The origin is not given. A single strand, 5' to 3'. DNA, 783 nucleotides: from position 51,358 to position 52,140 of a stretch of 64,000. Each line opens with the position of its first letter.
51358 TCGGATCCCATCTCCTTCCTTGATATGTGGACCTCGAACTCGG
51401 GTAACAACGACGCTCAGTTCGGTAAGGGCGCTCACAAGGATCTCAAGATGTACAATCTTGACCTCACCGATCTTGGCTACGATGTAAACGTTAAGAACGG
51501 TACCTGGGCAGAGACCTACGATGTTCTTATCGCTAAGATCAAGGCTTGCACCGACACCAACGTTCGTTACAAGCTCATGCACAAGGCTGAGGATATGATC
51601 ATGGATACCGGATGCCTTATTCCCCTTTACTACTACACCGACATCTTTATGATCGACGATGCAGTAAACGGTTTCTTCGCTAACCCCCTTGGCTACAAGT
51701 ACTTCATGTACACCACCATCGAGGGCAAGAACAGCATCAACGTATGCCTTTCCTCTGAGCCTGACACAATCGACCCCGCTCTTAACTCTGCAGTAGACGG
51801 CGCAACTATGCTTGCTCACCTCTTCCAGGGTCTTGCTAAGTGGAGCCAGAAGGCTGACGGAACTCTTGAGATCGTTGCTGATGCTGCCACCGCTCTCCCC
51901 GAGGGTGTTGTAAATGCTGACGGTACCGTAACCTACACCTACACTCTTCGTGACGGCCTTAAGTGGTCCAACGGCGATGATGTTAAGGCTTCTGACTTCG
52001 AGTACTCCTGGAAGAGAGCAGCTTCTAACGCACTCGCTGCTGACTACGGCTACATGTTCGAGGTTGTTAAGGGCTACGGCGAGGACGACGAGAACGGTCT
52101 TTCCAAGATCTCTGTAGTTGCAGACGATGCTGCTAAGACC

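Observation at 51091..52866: Circularly permuted OppA/DppA-type binding protein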

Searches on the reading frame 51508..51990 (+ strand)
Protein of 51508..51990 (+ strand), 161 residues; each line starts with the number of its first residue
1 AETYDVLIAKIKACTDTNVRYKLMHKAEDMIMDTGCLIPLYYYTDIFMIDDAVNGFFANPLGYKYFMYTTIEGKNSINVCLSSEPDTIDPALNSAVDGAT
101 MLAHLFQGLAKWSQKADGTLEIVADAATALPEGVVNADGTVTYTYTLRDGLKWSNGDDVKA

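Call 78: search_solved_structures(query=window:51508-51990:+, max_evalue=0.01)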
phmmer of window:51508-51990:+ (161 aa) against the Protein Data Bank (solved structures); distinct sequences matched with E-value up to 0.01: 21.
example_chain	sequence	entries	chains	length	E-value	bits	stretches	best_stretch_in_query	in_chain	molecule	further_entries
8are_A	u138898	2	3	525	1.2e-14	57.7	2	72-160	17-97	Oligopeptide-binding protein OppA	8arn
8ay0_A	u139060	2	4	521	5.1e-13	52.4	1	3-64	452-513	Dipeptide-binding protein DppE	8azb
6dqq_A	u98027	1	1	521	8e-06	29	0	70-160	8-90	Periplasmic oligopeptide-binding protein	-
6dqr_A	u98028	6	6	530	8.1e-06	29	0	70-160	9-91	Periplasmic oligopeptide-binding protein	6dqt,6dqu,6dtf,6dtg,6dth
4toz_A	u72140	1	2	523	1.8e-05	27.8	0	77-160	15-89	Periplasmic murein peptide-binding protein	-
3o9p_A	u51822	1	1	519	2.2e-05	27.5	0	77-160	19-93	Periplasmic murein peptide-binding protein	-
6npo_A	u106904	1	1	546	4.7e-05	26.5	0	75-160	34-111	Oligopeptide ABC transporter, oligopeptide-binding protein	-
3tpa_A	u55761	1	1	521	0.00018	24.6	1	2-69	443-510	Heme-binding protein A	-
5kzt_A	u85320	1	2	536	0.00037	23.6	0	127-160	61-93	Peptide/nickel transport system substrate-binding protein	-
8z1z_F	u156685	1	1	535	0.00068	22.7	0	79-159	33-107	Dipeptide-binding protein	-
8z1y_F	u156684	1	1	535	0.00068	22.7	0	79-159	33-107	Dipeptide-binding protein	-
1b05_A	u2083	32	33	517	0.00073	22.6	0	3-62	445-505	PERIPLASMIC OLIGOPEPTIDE-BINDING PROTEIN | PROTEIN (OLIGO-PEPTIDE BINDING PROTEIN) | PERIPLASMIC OLIGO-PEPTIDE BINDING PROTEIN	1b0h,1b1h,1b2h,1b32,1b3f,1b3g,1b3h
9rd1_A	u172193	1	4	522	0.00095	22.2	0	3-65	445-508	Periplasmic oligopeptide-binding protein OppA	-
3tcf_A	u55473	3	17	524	0.00096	22.2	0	3-65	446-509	Periplasmic oligopeptide-binding protein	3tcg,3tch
1dpe_A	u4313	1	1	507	0.0012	21.9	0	4-72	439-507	DIPEPTIDE-BINDING PROTEIN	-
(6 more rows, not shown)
